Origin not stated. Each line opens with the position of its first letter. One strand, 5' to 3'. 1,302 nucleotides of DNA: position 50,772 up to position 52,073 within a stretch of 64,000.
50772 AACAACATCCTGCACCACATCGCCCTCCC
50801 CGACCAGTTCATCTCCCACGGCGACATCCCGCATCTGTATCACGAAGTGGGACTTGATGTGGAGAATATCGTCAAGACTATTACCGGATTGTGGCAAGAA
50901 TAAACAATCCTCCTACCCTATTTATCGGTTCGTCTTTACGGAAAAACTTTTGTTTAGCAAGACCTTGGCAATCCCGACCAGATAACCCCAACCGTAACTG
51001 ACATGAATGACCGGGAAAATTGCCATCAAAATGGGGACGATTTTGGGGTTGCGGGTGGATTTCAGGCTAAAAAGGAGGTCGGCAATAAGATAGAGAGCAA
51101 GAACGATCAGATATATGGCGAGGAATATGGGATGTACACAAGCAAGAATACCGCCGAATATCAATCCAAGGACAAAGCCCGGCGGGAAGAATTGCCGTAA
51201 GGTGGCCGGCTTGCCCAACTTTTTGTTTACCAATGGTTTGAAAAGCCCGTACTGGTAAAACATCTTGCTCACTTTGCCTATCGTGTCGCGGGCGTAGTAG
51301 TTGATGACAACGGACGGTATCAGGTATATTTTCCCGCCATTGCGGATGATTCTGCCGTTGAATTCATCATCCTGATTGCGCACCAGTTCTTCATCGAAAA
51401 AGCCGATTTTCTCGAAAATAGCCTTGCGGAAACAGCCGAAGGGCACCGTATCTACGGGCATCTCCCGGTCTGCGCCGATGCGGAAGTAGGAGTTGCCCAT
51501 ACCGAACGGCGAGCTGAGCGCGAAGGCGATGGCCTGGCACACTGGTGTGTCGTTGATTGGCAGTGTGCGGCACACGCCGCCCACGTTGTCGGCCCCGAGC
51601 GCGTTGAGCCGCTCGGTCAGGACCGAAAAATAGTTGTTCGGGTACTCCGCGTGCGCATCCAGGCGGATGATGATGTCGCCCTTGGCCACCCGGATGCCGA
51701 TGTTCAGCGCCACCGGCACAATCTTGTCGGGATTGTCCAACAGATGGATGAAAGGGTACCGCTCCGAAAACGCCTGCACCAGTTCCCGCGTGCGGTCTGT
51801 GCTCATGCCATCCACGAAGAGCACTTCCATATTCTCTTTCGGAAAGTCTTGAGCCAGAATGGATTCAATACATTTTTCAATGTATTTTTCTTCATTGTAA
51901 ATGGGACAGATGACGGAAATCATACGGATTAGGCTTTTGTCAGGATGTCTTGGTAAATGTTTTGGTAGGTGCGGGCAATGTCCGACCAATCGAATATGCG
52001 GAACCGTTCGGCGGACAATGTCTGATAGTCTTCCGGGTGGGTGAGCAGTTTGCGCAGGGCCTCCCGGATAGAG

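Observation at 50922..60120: Seven-gene operon for an amino-acid-decorated exopolymer (two ATP-grasp amidoligases + CapA + Wzx + Wzy-GT4 fusion + GT2)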

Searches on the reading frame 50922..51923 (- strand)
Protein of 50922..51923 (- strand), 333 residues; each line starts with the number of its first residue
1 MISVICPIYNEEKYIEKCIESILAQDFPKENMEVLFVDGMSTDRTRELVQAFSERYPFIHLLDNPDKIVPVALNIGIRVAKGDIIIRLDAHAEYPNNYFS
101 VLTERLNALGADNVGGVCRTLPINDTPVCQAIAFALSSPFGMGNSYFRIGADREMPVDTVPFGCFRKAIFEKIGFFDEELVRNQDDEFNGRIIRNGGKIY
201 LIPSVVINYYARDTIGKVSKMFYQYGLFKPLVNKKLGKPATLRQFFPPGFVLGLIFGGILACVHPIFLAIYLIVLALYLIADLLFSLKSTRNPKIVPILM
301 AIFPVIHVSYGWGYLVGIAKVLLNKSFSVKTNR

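Call 5: search_protein_families(library=pfam, proteins=[window:50922-51923:-], max_evalue=0.01)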
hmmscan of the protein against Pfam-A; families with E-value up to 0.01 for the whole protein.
window:50922-51923:- (333 aa): 3 families
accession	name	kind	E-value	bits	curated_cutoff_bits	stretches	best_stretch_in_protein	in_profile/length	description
PF00535.33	Glycos_transf_2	-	2.7e-29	102.7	23.3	1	3-172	1-166/168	Glycosyl transferase family 2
PF13641.12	Glyco_tranf_2_3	-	4.1e-10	40.5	27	1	2-211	3-213/230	Glycosyltransferase like family 2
PF10111.15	Glyco_tranf_2_2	-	1.6e-06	28.3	27.3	1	3-91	1-91/276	Glycosyltransferase like family 2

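Call 6: search_protein_families(library=ncbifam, proteins=[window:50922-51923:-], max_evalue=0.01)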
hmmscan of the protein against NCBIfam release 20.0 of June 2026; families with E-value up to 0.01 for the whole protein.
window:50922-51923:- (333 aa): 27 families (the best 25 are shown)
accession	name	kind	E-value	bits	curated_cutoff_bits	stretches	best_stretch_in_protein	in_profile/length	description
NF007482.0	PRK10073.1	equivalog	1.7e-16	60.2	423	1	2-100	8-105/334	glycosyltransferase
NF041875.1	EPS_EpsD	equivalog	1.6e-14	54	370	1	2-234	1-232/325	exopolysaccharide biosynthesis glycosyltransferase EpsD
TIGR03937.1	PgaC_IcaA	equivalog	4.9e-13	48.8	422.3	1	1-96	46-140/407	poly-beta-1,6-N-acetyl-D-glucosamine synthase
TIGR04283.1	glyco_like_mftF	equivalog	5.7e-13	49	182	1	2-206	1-182/221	TIGR04283 family arsenosugar biosynthesis glycosyltransferase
TIGR03965.1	mycofact_glyco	equivalog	5.2e-12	45.4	280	1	2-226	76-297/467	mycofactocin biosynthesis glycosyltransferase MftF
TIGR03111.1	glyc2_xrt_Gpos1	hypoth_equivalog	5.2e-12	45.3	363.95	1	2-92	51-142/439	TIGR03111 family XrtG-associated glycosyltransferase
NF047683.1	TeichurnBiosyTuaG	equivalog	6.8e-12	45.6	400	1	2-94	8-99/252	teichuronic acid biosynthesis protein TuaG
NF038299.1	EPS_HpsN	equivalog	1.2e-10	40.9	425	1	1-106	2-106/317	hormogonium polysaccharide biosynthesis glycosyltransferase HpsN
NF053739.1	GlytfEpsEBac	equivalog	2.7e-10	39.7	450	1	2-90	3-91/265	glycosyltransferase EpsE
NF050050.1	ProtGlycPglI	equivalog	6e-09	35.7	500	1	2-107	4-109/306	GalNAc(5)-diNAcBac-PP-undecaprenol beta-1,3-glucosyltransferase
NF045692.1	OglycostaseCruG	equivalog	1.1e-07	31.2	600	1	2-90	43-136/386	2'-O-glycosyltransferase CruG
NF047588.1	GlcsyltransPgfSStrep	equivalog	1.8e-07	30.7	500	1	2-99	3-103/308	glycosyltransferase PgfS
TIGR04242.1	nodulat_NodC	equivalog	5e-07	29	550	1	2-108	50-158/395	chitooligosaccharide synthase NodC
NF007986.1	PRK10714.1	equivalog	9.7e-07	28.1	529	1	2-117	8-125/316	undecaprenyl-phosphate 4-deoxy-4-formamido-L-arabinose transferase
NF041394.1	GtaseAglG_Halo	equivalog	1.2e-06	28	440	1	2-190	3-188/304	glucosyl-dolichyl phosphate glucuronosyltransferase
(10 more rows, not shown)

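Call 62: search_solved_structures(query=window:50922-51923:-, max_evalue=0.001)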
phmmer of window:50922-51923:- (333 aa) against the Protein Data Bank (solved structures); distinct sequences matched with E-value up to 0.001: 24.
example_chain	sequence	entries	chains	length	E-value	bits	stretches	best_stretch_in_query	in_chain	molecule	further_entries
6p61_A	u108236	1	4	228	1.6e-17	67.3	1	2-107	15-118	Glycosyltransferase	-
3bcv_A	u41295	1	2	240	2.2e-12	50.4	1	2-91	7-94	Putative glycosyltransferase protein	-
6yv7_B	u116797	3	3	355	3.8e-12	49.6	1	2-117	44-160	Glycosyl transferase, family 2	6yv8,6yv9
6yv7_A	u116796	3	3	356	3.8e-12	49.6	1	2-117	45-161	Glycosyl transferase, family 2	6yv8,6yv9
2z87_A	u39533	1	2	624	5.1e-11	45.9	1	1-90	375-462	Chondroitin synthase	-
2z86_A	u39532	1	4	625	5.1e-11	45.9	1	1-90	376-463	Chondroitin synthase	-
5tze_C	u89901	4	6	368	1e-10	45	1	2-91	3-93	Glycosyl transferase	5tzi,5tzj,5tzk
9omm_A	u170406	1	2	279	1.4e-10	44.5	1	2-118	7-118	Glycosyltransferase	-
9omj_A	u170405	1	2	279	1.4e-10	44.5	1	2-118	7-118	Glycosyltransferase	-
9omh_A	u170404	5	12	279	1.4e-10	44.5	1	2-118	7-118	Glycosyltransferase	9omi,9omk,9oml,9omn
5tz8_A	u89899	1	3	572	3.1e-10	43.3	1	2-91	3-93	Glycosyl transferase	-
5hea_A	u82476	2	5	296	9.2e-09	38.5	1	1-112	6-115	Putative glycosyltransferase (GalT1)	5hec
5mlz_A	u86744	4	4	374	4.8e-08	36.1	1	2-107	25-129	Dolichol monophosphate mannose synthase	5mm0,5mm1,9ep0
8vh7_A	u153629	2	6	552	1.6e-06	31.2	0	1-90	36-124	Heparosan synthase B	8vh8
8viw_A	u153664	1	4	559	1.6e-06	31.1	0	1-90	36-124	Heparosan synthase B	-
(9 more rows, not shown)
